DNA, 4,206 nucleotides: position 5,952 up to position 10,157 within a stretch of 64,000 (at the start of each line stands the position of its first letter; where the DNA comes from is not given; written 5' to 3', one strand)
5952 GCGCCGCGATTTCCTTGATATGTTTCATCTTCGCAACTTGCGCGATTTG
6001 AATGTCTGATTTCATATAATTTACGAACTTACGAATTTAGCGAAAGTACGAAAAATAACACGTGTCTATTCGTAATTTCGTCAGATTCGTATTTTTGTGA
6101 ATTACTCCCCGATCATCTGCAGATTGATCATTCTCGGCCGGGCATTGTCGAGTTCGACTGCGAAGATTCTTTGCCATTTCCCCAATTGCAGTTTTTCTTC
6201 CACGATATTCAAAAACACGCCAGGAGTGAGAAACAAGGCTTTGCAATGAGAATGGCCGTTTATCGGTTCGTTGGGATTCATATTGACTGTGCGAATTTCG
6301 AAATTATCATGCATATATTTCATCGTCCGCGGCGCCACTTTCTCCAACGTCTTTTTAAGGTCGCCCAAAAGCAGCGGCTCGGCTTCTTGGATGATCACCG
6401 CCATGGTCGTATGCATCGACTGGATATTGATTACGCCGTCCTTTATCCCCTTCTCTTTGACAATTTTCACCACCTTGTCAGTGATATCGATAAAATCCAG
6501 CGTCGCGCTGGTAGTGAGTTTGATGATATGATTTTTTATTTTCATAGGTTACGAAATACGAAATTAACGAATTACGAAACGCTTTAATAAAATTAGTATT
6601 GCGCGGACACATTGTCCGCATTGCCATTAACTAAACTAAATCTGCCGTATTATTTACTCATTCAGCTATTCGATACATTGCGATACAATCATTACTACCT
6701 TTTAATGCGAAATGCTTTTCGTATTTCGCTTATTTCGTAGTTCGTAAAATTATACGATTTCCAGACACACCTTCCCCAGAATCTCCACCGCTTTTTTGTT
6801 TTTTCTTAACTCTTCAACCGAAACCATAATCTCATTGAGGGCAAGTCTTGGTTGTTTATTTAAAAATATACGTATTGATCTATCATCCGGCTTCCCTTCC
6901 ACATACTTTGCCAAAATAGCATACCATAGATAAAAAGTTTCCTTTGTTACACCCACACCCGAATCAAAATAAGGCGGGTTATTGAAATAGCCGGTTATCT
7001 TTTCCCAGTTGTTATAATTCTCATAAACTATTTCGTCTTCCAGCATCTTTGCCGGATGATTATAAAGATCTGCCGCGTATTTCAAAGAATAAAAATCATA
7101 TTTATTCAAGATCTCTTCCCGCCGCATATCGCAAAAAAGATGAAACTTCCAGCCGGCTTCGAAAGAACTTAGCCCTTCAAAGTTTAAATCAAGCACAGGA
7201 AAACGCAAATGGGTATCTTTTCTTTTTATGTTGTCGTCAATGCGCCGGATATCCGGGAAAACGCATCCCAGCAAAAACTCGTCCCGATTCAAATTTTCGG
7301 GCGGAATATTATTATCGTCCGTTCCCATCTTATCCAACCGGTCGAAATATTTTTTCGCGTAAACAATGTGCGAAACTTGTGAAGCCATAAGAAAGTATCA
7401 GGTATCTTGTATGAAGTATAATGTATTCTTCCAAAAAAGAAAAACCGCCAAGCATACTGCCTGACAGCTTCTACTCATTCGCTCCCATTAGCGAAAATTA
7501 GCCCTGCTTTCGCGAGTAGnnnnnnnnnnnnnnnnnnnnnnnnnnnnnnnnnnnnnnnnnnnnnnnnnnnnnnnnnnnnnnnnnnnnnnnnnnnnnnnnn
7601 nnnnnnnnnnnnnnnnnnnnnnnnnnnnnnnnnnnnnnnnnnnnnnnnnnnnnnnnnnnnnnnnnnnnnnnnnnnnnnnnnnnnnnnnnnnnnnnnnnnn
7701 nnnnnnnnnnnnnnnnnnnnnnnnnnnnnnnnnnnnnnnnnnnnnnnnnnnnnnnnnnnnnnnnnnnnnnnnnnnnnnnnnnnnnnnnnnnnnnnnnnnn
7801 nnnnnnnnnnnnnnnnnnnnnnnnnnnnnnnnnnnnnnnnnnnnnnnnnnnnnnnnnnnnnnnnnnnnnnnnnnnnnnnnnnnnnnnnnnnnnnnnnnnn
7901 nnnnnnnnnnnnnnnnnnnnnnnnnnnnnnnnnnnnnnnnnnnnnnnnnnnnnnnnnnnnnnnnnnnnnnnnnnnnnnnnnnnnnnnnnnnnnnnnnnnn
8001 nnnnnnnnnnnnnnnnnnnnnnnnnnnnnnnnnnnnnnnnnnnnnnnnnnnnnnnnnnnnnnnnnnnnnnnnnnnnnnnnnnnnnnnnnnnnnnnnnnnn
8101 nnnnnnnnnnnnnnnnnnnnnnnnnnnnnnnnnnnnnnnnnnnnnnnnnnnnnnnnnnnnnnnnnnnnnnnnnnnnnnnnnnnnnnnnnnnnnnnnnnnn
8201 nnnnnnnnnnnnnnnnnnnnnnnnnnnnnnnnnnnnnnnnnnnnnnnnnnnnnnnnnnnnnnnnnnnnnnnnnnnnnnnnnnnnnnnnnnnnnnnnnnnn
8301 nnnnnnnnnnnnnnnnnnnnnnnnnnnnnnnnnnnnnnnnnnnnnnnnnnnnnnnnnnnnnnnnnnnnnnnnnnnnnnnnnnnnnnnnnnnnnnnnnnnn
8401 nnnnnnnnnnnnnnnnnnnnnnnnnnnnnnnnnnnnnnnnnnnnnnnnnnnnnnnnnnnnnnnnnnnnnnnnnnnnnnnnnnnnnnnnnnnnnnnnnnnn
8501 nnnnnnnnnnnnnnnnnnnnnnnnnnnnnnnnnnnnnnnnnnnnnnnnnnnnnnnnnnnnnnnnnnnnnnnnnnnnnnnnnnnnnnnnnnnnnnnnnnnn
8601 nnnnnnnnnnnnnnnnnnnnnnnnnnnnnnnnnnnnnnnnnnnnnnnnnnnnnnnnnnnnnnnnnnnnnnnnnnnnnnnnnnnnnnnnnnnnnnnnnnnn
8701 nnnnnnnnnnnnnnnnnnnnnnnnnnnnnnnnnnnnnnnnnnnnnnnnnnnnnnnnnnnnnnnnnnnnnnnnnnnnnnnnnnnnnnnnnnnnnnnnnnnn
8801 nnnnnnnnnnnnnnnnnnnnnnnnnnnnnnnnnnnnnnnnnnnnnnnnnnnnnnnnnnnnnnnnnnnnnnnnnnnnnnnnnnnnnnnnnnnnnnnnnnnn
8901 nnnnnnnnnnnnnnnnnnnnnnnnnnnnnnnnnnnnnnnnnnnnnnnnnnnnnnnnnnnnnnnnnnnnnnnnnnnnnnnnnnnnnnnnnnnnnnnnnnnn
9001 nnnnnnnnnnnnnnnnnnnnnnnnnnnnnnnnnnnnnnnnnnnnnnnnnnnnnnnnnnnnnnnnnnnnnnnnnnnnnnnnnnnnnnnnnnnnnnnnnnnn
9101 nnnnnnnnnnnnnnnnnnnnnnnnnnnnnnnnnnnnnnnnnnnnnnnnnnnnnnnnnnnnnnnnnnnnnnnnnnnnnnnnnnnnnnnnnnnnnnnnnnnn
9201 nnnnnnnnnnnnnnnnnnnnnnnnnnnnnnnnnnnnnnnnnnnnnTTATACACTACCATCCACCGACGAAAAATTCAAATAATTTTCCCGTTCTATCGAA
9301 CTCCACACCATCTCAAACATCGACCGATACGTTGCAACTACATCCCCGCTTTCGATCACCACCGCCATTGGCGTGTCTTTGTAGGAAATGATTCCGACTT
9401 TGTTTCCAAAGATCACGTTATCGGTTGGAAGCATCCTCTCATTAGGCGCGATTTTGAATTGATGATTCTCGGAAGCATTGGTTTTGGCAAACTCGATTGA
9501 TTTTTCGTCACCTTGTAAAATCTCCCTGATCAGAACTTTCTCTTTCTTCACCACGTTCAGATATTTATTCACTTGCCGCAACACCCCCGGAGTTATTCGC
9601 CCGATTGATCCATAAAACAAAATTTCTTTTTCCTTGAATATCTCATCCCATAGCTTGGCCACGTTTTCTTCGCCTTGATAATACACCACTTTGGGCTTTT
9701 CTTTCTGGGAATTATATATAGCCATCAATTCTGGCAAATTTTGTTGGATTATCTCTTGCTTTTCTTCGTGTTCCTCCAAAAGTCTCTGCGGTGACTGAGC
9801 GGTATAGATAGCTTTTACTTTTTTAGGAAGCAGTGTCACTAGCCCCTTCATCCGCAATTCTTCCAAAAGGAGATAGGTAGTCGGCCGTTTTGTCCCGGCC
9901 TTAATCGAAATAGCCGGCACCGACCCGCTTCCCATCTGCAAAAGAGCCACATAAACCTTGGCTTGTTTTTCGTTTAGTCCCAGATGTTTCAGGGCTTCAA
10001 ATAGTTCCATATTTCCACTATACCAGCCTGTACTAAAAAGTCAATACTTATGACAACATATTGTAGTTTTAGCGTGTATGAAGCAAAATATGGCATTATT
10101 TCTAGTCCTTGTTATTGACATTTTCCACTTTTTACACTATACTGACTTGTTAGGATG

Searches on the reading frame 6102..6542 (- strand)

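Call 73: search_protein_families(library=pfam, proteins=[window:6102-6542:-], max_evalue=0.001)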
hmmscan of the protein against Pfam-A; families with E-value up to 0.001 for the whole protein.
window:6102-6542:- (146 aa): 1 family
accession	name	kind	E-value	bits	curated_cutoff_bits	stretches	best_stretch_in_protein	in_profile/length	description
PF01894.22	UPF0047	-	9.7e-30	103.6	27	1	19-142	1-116/117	Uncharacterised protein family UPF0047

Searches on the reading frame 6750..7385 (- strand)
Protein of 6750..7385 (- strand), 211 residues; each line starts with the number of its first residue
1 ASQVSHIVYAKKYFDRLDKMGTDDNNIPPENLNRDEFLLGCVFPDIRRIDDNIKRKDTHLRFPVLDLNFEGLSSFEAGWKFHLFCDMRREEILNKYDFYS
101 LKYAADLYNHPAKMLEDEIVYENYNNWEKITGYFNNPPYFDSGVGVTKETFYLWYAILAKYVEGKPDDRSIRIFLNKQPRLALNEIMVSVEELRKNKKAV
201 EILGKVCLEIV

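Call 73: search_protein_families(library=pfam, proteins=[window:6750-7385:-], max_evalue=0.001)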
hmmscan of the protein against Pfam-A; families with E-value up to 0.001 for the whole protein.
window:6750-7385:- (211 aa): 1 family
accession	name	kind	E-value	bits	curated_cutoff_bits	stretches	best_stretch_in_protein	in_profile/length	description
PF00882.24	Zn_dep_PLPC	-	0.00091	19.6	26.8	0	27-87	21-94/167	Zinc dependent phospholipase C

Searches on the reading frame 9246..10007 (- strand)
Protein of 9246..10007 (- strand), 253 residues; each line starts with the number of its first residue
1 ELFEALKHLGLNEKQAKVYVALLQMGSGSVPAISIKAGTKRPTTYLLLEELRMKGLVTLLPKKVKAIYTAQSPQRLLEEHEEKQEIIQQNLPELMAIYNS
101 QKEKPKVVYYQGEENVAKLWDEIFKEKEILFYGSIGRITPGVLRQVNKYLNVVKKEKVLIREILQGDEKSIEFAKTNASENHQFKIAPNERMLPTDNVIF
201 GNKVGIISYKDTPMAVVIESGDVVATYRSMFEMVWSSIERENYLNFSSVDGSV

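Call 73: search_protein_families(library=pfam, proteins=[window:9246-10007:-], max_evalue=0.001)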
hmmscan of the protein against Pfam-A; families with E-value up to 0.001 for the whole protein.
window:9246-10007:- (253 aa): 1 family
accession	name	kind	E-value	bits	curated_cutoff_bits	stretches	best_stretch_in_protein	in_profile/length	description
PF01978.25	TrmB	-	1e-11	44.9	25.6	1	6-73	1-67/68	Sugar-specific transcriptional regulator TrmB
